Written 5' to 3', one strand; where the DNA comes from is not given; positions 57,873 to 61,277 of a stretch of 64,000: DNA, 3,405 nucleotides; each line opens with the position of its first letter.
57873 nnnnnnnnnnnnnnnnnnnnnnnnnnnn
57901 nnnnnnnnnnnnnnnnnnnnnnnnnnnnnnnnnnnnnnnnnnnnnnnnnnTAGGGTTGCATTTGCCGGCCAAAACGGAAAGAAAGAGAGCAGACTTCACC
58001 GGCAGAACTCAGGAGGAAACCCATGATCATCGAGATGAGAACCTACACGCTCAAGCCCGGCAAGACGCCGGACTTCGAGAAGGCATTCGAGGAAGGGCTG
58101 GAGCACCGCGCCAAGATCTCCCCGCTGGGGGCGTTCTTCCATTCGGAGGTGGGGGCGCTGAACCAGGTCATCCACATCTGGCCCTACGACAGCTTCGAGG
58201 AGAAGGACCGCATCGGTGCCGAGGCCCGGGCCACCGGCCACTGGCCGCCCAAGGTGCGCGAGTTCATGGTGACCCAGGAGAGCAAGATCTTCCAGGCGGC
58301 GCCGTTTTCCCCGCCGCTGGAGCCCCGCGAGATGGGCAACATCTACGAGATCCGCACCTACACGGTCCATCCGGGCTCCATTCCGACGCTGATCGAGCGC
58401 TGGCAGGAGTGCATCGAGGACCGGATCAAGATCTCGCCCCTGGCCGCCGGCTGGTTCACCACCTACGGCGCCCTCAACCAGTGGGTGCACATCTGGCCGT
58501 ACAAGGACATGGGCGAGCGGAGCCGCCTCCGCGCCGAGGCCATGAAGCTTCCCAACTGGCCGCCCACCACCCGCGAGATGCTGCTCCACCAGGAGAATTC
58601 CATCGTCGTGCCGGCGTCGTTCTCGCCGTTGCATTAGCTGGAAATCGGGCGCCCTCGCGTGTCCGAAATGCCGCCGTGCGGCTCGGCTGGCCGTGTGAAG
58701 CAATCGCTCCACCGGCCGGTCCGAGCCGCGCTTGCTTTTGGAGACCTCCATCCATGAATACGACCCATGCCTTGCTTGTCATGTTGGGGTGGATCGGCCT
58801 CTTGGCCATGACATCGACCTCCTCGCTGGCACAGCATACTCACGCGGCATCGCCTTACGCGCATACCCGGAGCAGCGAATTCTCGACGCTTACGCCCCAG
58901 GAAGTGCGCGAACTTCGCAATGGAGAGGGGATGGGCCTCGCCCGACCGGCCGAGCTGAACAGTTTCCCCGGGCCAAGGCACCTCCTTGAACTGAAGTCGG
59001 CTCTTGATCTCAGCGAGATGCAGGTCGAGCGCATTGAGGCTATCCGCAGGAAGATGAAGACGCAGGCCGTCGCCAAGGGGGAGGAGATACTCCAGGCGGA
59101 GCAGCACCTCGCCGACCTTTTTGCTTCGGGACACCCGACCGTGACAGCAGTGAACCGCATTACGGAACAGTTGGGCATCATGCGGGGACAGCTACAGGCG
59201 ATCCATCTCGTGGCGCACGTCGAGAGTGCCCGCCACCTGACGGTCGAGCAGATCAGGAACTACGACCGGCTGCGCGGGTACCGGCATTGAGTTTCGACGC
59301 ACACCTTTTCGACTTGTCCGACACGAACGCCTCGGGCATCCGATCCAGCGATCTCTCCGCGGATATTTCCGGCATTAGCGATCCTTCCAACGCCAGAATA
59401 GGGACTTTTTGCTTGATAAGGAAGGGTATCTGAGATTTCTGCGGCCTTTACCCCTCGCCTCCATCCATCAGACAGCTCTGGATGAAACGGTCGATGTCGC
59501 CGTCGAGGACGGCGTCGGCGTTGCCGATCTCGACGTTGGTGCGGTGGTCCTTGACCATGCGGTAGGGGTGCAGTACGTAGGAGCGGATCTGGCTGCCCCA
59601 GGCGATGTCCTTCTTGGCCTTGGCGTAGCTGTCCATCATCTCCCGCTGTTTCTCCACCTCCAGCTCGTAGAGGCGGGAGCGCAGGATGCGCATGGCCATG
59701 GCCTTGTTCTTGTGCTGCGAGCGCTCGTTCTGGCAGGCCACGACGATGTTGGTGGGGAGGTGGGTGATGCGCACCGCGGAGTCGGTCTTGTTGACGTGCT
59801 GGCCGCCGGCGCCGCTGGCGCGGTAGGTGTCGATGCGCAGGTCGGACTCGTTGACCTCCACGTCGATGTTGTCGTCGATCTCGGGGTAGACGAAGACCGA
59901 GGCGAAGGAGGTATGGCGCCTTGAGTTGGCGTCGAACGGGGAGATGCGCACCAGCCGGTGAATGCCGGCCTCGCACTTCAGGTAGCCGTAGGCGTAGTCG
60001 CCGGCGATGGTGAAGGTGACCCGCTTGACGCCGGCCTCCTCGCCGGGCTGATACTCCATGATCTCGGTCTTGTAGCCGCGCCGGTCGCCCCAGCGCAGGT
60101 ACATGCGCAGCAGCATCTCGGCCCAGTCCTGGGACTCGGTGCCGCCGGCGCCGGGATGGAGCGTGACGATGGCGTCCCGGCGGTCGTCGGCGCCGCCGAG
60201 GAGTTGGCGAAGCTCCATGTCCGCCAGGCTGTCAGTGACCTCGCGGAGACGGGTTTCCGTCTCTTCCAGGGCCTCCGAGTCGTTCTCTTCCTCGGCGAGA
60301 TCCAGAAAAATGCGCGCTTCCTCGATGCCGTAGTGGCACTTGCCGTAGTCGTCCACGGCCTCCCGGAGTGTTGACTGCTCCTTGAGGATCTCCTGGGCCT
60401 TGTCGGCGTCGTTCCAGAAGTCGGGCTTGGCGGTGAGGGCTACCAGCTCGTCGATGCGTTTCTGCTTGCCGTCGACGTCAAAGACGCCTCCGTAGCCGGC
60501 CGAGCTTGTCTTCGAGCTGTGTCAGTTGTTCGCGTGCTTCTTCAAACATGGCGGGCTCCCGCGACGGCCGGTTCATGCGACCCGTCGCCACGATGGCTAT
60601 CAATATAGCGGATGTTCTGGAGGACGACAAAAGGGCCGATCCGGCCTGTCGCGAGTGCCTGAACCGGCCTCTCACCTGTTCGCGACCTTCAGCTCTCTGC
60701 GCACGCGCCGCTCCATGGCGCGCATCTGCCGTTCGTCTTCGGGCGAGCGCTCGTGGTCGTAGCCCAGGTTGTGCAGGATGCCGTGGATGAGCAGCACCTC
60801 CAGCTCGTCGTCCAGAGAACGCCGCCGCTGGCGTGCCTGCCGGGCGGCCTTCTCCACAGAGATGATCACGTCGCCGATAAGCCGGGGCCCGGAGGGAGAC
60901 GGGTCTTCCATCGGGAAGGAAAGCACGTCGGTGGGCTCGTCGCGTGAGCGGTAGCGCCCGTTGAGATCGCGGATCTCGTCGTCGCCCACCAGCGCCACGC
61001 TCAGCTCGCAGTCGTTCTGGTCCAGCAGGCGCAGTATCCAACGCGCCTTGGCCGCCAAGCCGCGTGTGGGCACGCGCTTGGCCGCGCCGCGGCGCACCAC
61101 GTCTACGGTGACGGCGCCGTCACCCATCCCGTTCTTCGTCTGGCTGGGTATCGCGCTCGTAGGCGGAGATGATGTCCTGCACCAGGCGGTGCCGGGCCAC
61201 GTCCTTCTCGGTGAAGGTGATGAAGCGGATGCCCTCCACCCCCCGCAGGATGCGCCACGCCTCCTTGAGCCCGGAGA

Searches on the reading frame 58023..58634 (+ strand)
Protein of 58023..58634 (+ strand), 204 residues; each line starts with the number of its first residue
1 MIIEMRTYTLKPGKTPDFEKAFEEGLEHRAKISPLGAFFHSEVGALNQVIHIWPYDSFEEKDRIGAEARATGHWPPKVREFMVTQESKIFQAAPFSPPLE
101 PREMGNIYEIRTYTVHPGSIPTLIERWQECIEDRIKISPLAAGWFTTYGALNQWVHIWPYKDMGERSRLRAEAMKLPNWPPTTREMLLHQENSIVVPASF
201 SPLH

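Call 47: search_protein_families(library=pfam, proteins=[window:58023-58634:+], max_evalue=0.00001)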
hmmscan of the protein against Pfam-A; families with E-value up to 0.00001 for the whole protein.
window:58023-58634:+ (204 aa): 1 family
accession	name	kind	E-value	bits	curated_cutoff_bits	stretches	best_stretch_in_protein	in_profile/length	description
PF07978.19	NIPSNAP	-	6.2e-45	152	22.3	2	108-202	1-102/102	NIPSNAP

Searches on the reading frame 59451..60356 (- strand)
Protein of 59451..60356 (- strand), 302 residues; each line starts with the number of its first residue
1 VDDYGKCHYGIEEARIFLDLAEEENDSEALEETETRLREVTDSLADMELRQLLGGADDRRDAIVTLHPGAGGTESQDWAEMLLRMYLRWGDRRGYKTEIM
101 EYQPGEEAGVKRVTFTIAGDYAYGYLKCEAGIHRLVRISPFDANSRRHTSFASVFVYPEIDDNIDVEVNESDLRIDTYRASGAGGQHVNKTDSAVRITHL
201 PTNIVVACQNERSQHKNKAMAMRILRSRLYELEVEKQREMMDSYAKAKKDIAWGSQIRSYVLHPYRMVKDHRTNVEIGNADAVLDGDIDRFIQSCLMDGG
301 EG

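Call 47: search_protein_families(library=pfam, proteins=[window:59451-60356:-], max_evalue=0.00001)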
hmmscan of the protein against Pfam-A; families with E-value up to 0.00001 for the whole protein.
window:59451-60356:- (302 aa): 2 families
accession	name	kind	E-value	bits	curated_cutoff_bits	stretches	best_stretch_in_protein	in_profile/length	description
PF03462.23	PCRF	-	5.7e-48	163.7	24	1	10-154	50-194/194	PCRF domain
PF00472.26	RF-1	-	2.3e-45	153.7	35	1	162-272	1-116/116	RF-1 domain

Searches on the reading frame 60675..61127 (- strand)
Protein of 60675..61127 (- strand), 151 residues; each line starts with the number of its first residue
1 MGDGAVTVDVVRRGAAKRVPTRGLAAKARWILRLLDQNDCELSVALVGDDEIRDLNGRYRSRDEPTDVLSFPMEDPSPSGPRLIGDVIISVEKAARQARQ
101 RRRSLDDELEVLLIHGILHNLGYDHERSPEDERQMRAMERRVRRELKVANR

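Call 47: search_protein_families(library=pfam, proteins=[window:60675-61127:-], max_evalue=0.00001)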
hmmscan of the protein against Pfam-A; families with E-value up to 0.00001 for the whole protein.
window:60675-61127:- (151 aa): 1 family
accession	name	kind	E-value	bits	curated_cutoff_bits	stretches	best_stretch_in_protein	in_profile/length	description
PF02130.23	YbeY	-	3.1e-36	124.5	25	1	35-144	19-127/129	Endoribonuclease YbeY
